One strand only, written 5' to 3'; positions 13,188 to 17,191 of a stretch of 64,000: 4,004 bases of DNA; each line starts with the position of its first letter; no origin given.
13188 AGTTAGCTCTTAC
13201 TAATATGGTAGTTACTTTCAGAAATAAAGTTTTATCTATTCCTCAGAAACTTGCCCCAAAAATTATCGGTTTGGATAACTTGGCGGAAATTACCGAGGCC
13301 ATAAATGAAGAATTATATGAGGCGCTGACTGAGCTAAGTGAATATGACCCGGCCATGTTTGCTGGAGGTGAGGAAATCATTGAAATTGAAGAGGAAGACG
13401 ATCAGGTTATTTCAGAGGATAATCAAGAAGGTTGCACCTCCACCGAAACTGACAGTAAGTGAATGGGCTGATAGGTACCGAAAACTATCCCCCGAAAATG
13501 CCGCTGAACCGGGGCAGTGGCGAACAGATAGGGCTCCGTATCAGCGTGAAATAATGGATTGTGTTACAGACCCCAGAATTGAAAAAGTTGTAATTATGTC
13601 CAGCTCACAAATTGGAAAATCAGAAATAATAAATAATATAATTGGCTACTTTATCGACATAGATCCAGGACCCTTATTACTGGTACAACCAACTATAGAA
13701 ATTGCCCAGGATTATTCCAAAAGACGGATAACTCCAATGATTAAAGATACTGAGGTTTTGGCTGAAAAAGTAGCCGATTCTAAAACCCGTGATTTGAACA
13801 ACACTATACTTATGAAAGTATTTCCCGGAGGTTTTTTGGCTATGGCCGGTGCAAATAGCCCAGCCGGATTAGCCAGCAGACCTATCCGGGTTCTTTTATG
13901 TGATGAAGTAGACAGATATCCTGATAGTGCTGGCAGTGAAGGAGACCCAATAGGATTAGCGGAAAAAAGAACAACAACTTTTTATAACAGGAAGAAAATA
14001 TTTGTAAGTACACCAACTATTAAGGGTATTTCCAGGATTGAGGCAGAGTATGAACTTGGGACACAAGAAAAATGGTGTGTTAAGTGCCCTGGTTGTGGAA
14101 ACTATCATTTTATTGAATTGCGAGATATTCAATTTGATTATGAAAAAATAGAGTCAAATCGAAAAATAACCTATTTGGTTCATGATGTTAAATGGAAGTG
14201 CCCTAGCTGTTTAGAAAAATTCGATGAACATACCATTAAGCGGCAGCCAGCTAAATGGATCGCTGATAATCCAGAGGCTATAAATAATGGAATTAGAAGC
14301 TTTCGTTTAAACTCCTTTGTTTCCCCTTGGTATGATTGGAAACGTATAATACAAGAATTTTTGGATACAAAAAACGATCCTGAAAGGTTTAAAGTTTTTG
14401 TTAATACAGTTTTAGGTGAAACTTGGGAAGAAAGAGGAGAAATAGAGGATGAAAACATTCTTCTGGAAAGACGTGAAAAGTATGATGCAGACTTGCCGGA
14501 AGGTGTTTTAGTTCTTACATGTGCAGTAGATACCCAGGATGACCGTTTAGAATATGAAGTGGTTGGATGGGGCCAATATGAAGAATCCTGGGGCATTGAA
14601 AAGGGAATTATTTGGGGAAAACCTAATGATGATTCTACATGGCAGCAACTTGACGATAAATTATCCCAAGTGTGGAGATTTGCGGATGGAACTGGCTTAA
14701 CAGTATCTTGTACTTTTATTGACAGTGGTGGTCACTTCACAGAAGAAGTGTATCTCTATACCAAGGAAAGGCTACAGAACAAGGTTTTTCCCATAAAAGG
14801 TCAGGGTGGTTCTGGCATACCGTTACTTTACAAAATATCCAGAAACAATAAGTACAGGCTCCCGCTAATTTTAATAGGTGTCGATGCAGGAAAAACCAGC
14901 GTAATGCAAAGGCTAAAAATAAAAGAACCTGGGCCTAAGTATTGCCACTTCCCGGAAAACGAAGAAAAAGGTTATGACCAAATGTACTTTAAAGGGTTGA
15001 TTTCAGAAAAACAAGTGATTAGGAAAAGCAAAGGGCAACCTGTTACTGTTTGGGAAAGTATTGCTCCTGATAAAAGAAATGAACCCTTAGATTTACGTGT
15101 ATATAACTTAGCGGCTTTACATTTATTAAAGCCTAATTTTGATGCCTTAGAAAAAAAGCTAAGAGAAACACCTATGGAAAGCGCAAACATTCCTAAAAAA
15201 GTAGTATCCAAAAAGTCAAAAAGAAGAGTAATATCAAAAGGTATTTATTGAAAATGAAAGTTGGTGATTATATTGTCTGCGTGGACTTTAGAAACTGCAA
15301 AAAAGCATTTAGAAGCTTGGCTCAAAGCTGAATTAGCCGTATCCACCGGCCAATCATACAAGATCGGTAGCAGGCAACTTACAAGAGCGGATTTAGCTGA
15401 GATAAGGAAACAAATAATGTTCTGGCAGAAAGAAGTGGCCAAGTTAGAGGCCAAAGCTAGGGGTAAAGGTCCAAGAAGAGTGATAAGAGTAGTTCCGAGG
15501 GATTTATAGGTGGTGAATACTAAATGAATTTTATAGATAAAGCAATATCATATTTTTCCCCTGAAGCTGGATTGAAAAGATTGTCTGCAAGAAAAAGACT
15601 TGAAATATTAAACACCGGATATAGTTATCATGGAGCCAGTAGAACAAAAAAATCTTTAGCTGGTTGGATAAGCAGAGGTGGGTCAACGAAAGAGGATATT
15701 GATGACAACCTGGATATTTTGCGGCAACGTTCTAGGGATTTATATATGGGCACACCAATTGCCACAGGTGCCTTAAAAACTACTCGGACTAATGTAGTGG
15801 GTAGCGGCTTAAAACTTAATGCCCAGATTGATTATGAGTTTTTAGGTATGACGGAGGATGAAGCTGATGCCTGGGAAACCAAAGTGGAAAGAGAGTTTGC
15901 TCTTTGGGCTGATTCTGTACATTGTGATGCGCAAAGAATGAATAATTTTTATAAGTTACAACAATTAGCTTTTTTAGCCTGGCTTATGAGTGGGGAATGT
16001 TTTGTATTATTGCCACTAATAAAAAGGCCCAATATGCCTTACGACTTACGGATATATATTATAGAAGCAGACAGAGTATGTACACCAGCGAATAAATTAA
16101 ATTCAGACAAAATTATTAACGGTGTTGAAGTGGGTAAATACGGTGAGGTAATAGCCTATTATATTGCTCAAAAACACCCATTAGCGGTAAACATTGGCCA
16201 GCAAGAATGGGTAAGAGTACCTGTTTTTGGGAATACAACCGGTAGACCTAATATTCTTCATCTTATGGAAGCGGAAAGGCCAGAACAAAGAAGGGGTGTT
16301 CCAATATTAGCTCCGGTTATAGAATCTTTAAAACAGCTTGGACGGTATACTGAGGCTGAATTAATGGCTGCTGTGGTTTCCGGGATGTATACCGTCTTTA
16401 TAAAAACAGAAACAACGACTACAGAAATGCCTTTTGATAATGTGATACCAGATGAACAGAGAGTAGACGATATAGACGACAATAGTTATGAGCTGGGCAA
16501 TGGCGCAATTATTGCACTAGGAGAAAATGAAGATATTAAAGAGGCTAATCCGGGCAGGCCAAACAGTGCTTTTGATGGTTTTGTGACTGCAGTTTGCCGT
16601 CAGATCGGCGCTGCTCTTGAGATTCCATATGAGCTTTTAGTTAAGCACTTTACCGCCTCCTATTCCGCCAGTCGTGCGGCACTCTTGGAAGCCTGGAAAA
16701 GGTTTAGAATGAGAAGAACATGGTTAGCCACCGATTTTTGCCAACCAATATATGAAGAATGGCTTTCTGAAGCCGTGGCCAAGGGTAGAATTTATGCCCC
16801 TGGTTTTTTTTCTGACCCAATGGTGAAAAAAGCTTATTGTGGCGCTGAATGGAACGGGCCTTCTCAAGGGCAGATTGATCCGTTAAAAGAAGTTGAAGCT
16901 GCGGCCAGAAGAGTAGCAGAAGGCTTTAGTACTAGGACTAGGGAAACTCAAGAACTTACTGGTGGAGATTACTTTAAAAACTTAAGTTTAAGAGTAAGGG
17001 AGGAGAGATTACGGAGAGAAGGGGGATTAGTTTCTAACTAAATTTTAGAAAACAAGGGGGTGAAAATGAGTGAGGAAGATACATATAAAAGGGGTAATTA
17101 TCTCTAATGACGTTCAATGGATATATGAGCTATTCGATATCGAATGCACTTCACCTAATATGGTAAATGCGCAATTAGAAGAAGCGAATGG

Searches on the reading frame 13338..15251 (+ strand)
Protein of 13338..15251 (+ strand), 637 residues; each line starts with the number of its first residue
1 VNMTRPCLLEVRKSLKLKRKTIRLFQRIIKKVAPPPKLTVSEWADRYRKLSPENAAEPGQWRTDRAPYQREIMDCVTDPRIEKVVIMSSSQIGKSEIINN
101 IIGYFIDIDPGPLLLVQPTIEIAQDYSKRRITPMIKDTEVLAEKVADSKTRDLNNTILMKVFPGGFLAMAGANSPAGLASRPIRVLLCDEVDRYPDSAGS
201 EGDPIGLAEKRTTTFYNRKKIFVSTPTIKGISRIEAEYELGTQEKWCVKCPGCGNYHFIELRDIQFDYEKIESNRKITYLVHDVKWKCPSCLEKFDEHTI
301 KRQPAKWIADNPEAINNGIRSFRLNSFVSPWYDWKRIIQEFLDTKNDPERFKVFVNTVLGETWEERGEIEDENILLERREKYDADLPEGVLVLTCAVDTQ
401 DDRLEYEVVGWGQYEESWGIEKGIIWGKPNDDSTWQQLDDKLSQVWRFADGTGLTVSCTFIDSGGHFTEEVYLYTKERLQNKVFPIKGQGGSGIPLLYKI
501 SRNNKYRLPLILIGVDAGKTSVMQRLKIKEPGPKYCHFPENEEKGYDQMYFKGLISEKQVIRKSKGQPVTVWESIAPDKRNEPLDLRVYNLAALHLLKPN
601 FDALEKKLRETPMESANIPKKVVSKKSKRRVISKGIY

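Call 49: search_protein_families(library=pfam, proteins=[window:13338-15251:+])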
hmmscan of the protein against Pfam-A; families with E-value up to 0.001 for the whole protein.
window:13338-15251:+ (637 aa): 2 families
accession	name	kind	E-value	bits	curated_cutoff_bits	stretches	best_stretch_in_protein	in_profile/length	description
PF20454.4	GpA_nuclease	-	6e-87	292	22.5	1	319-600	1-290/294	Terminase large subunit gpA, endonuclease domain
PF05876.18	GpA_ATPase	-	2.3e-81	273.5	25.6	1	55-301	1-239/247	Phage terminase large subunit gpA, ATPase domain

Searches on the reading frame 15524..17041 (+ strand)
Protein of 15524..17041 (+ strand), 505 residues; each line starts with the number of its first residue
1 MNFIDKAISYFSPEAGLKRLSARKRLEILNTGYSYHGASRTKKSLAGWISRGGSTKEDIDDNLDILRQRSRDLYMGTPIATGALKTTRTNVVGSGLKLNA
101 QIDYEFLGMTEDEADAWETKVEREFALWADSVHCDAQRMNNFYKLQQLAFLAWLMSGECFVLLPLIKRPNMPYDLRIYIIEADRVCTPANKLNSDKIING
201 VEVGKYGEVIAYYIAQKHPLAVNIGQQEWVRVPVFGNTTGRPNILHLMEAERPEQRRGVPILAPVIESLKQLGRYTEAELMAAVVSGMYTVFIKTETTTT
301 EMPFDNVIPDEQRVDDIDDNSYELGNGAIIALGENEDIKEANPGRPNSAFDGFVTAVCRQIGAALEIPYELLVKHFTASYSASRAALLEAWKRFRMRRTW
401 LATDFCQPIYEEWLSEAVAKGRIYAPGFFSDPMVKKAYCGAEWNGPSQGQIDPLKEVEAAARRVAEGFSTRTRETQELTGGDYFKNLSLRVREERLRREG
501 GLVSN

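Call 49: search_protein_families(library=pfam, proteins=[window:15524-17041:+])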
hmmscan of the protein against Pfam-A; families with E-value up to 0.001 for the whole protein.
window:15524-17041:+ (505 aa): 1 family
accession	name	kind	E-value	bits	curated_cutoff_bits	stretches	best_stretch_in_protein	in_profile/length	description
PF05136.18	Phage_portal_2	-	1.9e-104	350.1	32.9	1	42-398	2-354/354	Phage portal protein, lambda family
